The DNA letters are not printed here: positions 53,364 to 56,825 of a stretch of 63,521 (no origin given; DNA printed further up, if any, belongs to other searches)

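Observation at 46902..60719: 13.8-kb single ORF encoding a 4605-aa Cys-rich lipoprotein with a thrombospondin/integrin-like domain vocabulary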

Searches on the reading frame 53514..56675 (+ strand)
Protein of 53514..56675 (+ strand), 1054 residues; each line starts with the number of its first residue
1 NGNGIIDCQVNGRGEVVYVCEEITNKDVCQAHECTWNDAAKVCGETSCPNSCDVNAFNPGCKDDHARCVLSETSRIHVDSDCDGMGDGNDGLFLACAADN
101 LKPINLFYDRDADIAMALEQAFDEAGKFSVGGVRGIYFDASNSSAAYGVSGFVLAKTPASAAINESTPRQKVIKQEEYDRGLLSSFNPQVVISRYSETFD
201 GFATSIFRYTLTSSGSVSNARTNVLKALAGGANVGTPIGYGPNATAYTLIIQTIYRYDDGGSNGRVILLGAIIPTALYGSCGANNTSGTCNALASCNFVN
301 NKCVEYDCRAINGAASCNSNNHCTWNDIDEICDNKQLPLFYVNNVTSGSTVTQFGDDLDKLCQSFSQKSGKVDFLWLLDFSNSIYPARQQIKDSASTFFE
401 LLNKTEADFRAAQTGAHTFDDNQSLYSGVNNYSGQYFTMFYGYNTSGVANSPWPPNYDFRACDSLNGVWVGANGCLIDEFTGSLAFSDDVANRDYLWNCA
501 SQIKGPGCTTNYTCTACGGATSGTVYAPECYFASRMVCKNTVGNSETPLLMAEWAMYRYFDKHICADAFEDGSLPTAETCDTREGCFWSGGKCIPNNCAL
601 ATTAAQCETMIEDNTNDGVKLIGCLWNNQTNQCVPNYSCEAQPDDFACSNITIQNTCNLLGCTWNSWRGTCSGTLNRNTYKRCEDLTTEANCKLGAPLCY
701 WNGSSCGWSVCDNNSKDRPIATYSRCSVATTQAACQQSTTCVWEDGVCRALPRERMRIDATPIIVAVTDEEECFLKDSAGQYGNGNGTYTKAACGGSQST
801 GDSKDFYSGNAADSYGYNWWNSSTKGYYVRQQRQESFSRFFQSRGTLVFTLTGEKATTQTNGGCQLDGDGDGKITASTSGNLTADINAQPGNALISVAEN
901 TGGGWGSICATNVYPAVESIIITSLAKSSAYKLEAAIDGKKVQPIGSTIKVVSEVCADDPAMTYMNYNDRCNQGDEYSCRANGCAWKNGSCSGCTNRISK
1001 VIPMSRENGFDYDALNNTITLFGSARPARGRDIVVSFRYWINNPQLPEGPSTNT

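Call 29: search_solved_structures(query=A1, max_evalue=1, show_alignments=2)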
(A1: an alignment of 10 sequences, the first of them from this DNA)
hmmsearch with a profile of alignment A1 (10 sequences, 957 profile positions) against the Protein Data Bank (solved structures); distinct sequences matched with E-value up to 1: 2.
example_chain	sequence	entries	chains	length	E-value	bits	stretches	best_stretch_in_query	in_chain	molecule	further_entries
2fc8_A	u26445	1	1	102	0.37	12.1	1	152-203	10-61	NCL protein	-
2mq3_A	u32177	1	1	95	0.75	11.1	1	750-811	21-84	Myosin-binding protein C, cardiac-type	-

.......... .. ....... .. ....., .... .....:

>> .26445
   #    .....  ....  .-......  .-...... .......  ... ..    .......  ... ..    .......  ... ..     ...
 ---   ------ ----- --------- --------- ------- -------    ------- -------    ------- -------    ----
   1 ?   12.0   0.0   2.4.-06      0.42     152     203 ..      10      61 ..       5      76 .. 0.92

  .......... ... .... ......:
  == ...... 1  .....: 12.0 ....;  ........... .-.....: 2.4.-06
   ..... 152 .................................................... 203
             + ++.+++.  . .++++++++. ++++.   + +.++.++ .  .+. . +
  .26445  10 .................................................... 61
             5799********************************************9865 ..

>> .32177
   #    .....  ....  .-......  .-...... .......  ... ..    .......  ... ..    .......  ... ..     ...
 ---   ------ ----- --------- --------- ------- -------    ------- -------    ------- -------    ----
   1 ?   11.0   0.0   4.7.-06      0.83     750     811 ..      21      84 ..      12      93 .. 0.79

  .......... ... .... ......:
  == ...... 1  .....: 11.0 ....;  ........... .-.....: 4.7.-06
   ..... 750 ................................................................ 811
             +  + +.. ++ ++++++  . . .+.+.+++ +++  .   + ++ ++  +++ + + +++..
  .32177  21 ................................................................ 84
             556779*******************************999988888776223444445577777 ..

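Call 32: find_related_loci(query=A1, collection=genome_contigs, flank=10000)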
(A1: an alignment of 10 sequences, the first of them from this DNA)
Query A1 (1054 aa) in genome_contigs; peptide patterns used: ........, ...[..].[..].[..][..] (x = any residue, [..] = any of these).
107 stretches matched a pattern; 8 encode a relative of the query (tblastn E <= 1e-3); 7 distinct loci.
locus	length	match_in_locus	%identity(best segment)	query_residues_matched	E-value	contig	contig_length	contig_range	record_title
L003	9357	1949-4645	34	1-1049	2e-147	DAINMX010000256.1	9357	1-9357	MAG TPA_asm: Myxococcota bacterium isolate CTOTU11650 NODE_4209_length_9357_cov_7.488067, whole genome shotgun sequence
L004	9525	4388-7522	31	1-1045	5e-118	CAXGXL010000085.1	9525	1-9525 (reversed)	MAG TPA_asm: uncultured bacterium isolate ERR594338_concoct_180 genome assembly, contig: ERZ11848501.11139, whole genome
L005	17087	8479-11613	31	1-1049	2e-133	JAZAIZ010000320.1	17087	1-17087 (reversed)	MAG: Myxococcota bacterium isolate XB_MAG857 DB_MAG857_0320, whole genome shotgun sequence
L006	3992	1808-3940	33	1-701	3e-79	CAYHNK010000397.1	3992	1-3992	MAG TPA_asm: uncultured Bdellovibrionales bacterium isolate ERP119705_co13_447 genome assembly, contig: NODE_29127_lengt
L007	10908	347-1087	38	730-1049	6e-51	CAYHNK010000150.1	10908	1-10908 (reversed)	MAG TPA_asm: uncultured Bdellovibrionales bacterium isolate ERP119705_co13_447 genome assembly, contig: NODE_7577_length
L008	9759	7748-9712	34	1-558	1e-31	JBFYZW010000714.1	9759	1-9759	MAG: Deltaproteobacteria bacterium isolate PPR_0449 k121_3488764, whole genome shotgun sequence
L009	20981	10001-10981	27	342-1049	2e-15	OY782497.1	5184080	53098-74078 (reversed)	MAG: Myxococcota bacterium isolate 0c961c99-2a7e-4543-b017-306f11f6fc1d genome assembly, chromosome: 1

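Call 49: search_protein_representatives(alignment_id=A1)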
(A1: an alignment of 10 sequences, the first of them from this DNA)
Query: 10 sequences, 957 profile positions. Proteins with E-value up to 0.001 (for the whole library): 1809; up to 1e-10: 374; up to 1e-30: 50. The best 150 are listed.
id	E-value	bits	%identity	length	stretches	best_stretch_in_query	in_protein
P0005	0.0e+00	1394.5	-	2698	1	1-957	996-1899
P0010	0.0e+00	1369.0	-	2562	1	1-957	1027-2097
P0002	0.0e+00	1197.3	-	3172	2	1-573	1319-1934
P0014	0.0e+00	1165.2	-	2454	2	1-590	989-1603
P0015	0.0e+00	1134.7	-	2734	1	1-957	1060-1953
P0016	0.0e+00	1125.2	-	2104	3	415-956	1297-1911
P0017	0.0e+00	1094.7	-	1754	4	1-415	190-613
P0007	0.0e+00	1093.4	-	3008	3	524-957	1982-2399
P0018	0.0e+00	1048.0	-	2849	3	1-413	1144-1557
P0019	0.0e+00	1030.6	-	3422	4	1-455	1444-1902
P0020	0.0e+00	1024.7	-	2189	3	317-957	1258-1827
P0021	5.8e-294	994.5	-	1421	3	422-957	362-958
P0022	5.7e-287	971.4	-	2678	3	419-950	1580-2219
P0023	1.7e-283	959.9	-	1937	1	1-954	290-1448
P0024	4.0e-268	909.0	-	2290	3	524-954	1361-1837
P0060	2.6e-30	121.9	-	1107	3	72-271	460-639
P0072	2.0e-27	112.3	-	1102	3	322-442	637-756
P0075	8.1e-27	110.4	-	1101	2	823-957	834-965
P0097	8.3e-24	100.4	-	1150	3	326-407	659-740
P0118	3.0e-22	95.2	-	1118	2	315-408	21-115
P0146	1.0e-20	90.1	-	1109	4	316-415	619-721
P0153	2.9e-20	88.6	-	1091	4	812-945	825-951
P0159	6.3e-20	87.6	-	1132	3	843-957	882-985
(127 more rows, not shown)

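Call 52: search_protein_families(library=ncbifam, proteins=[P0159, P0146, P0075, P0072, P0060, P0097, P0118, P0153], max_evalue=0.00001)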
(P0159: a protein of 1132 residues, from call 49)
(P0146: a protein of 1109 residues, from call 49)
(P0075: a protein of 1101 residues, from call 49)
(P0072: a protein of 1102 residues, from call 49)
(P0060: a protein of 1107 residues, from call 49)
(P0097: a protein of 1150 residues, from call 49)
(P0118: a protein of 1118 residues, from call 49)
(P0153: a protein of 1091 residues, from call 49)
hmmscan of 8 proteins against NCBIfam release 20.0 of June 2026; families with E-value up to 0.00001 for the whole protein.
P0159 (1132 aa): 2 families
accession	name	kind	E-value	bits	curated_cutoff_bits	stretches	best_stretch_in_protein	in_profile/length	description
NF033765.2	gliding_CglD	equivalog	1e-191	639.5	400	5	405-742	391-717/1124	adventurous gliding motility lipoprotein CglD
NF047639.1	throspo3_MtsD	equivalog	1.6e-10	39.8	800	2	90-277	380-531/651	cell-cell cohesion protein MtsD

P0146 (1109 aa): 1 family
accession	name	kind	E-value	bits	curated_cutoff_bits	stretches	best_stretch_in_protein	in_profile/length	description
NF033765.2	gliding_CglD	equivalog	0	1596.6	400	1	4-1108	5-1123/1124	adventurous gliding motility lipoprotein CglD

P0075 (1101 aa): 1 family
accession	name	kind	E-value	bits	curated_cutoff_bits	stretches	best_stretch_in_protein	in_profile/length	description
NF033765.2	gliding_CglD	equivalog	2e-260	867.1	400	1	19-1098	12-1120/1124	adventurous gliding motility lipoprotein CglD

P0072 (1102 aa): 1 family
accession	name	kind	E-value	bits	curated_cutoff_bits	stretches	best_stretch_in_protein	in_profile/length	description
NF033765.2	gliding_CglD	equivalog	1.3e-284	947.2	400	1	52-1098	34-1120/1124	adventurous gliding motility lipoprotein CglD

P0060 (1107 aa): 2 families
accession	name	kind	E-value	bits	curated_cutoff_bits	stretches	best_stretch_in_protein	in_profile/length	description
NF033765.2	gliding_CglD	equivalog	2.1e-124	416.6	400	8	438-731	408-690/1124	adventurous gliding motility lipoprotein CglD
NF052240.1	MIDASAdhsBdello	equivalog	2.5e-07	30.2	700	1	684-740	55-113/378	MIDAS family adhesin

P0097 (1150 aa): 2 families
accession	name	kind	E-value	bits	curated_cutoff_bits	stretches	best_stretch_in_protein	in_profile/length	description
NF033765.2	gliding_CglD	equivalog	2.6e-246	820.3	400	3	257-1147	222-1121/1124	adventurous gliding motility lipoprotein CglD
NF052240.1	MIDASAdhsBdello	equivalog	2.2e-06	27.1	700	0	682-735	52-105/378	MIDAS family adhesin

P0118 (1118 aa): 2 families
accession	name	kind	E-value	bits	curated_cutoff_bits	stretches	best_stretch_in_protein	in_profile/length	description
NF033765.2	gliding_CglD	equivalog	3.9e-79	266.7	400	3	372-684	773-1076/1124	adventurous gliding motility lipoprotein CglD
NF052240.1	MIDASAdhsBdello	equivalog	1.3e-08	34.4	700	1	58-110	54-106/378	MIDAS family adhesin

P0153 (1091 aa): 2 families
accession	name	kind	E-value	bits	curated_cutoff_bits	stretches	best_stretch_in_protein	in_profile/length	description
NF033765.2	gliding_CglD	equivalog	6.9e-85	285.7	400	4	13-239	12-240/1124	adventurous gliding motility lipoprotein CglD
NF047639.1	throspo3_MtsD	equivalog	1.4e-11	43.3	800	1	222-356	386-529/651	cell-cell cohesion protein MtsD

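Call 56: predict_structure(alignment_id=A1)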
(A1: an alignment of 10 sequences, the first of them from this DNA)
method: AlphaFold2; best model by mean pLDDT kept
length: 1054 residues; sequences in the alignment: 10
mean_pLDDT: 35.8   pTM: 0.29
mean pLDDT of the five models: 35.8, 35.6, 35.0, 33.1, 32.0
residues with pLDDT >= 90: 0; 70-90: 16; 50-70: 116; < 50: 922
segments of 3 or more residues with pLDDT < 50: 1-153, 190-207, 231-246, 257-263, 276-494, 504-510, 528-574, 578-685, 691-699, 706-728, 736-740, 742-983, 993-1054
pLDDT, mean of each block of 10 residues (from residue 1): 26 31 35 31 31 29 32 30 34 32 23 25 29 28 33 59 66 71 64 39 46 54 64 36 47 48 50 45 39 31 35 44 40 28 25 26 25 33 33 41 34 30 35 30 26 25 27 26 25 46 47 59 56 42 32 31 38 48 43 36 31 31 26 27 31 24 28 28 48 43 48 29 41 52 45 30 33 31 31 30 34 30 31 38 34 29 29 30 26 27 32 32 33 29 25 28 29 40 52 41 29 35 31 34 25 25
secondary structure, 60 per line:
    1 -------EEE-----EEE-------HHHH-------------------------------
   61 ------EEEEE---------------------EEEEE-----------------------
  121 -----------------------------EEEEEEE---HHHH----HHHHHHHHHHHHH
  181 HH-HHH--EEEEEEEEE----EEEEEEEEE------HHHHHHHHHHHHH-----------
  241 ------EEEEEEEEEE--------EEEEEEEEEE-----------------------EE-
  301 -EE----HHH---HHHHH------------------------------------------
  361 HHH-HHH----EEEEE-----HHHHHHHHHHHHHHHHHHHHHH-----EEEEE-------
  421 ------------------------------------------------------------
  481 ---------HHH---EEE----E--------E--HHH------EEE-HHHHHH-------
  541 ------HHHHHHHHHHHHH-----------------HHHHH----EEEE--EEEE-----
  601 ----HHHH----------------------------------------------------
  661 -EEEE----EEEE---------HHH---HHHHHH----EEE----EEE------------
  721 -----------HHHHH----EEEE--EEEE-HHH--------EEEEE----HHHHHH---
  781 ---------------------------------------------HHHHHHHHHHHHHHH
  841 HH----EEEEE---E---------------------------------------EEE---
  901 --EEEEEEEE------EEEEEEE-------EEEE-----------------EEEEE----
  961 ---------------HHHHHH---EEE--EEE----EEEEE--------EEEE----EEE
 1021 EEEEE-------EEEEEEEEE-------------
elements in order (helices of 4 or more, strands of 3 or more residues): E8-10 E16-18 H26-29 E67-71 E93-97 E150-156 H160-163 H168-182 E189-197 E202-210 H217-229 E247-256 E265-274 H314-318 E372-376 H382-403 E409-413 E496-498 E524-526 H528-533 H547-559 H577-581 E586-589 E592-595 H605-608 E662-665 E670-673 H689-694 E699-701 E706-708 H732-736 E741-744 E747-750 E763-767 H772-777 H826-842 E847-851 E895-897 E903-910 E917-923 E931-934 E952-956 H976-981 E985-987 E990-992 E997-1001 E1010-1013 E1018-1025 E1033-1041

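Call 80: predict_structure(alignment_id=A3)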
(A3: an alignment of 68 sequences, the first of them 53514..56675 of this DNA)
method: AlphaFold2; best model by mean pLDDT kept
length: 1054 residues; sequences in the alignment: 68
mean_pLDDT: 72.1   pTM: 0.80
mean pLDDT of the five models: 72.1, 71.4, 69.6, 69.4, 68.7
residues with pLDDT >= 90: 345; 70-90: 260; 50-70: 173; < 50: 276
segments of 3 or more residues with pLDDT < 50: 9-15, 17-52, 54-56, 58-69, 307-318, 321-328, 421-426, 429-469, 600-604, 618-672, 674-678, 709-723, 779-784, 787-793, 795-803, 809-818, 962-987, 989-991
pLDDT, mean of each block of 10 residues (from residue 1): 57 44 43 44 40 47 46 76 86 92 96 95 95 95 79 97 93 95 94 93 95 96 97 91 94 94 94 81 61 67 55 47 47 74 95 94 91 94 86 87 91 85 47 40 42 45 44 78 59 70 60 79 84 77 77 85 62 79 77 65 49 49 41 34 40 41 43 47 75 67 68 42 59 86 82 86 95 71 47 46 49 45 71 87 93 86 66 54 71 94 93 91 96 86 94 82 47 41 48 75 93 96 89 95 83 53
secondary structure, 60 per line:
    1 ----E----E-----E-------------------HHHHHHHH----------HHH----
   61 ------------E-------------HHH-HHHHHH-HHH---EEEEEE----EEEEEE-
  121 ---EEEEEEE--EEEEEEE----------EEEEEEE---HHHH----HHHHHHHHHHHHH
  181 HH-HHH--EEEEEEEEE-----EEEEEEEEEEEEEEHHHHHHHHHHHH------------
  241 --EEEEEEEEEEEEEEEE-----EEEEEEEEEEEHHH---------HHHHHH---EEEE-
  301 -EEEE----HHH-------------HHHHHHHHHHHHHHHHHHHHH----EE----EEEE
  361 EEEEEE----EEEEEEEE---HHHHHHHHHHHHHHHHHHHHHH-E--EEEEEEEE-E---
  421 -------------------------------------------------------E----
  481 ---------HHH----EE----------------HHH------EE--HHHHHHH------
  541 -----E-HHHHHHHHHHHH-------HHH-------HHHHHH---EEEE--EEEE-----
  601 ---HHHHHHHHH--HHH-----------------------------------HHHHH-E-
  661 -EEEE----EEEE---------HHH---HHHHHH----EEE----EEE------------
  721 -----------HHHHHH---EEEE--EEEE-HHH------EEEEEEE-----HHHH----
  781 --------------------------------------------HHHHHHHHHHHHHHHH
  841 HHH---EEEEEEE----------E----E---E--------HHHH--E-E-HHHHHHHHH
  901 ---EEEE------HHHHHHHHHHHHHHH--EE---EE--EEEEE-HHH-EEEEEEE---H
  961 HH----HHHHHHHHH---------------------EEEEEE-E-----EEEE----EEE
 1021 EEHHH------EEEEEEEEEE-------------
elements in order (helices of 4 or more, strands of 3 or more residues): H36-43 H91-96 E104-109 E114-119 E124-130 E133-139 E150-156 H160-163 H168-182 E189-197 E203-216 H217-228 E243-258 E264-274 H287-292 E296-299 E302-305 H326-346 E357-366 E371-378 H382-403 E408-415 H528-534 H548-559 H577-582 E586-589 E592-595 H604-612 H653-657 E662-665 E670-673 H689-694 E699-701 E706-708 H732-737 E741-744 E747-750 E761-767 H773-776 H825-843 E847-853 H882-885 H892-900 E904-907 H914-928 E940-944 E950-956 H967-975 E997-1002 E1010-1013 E1018-1022 E1032-1041
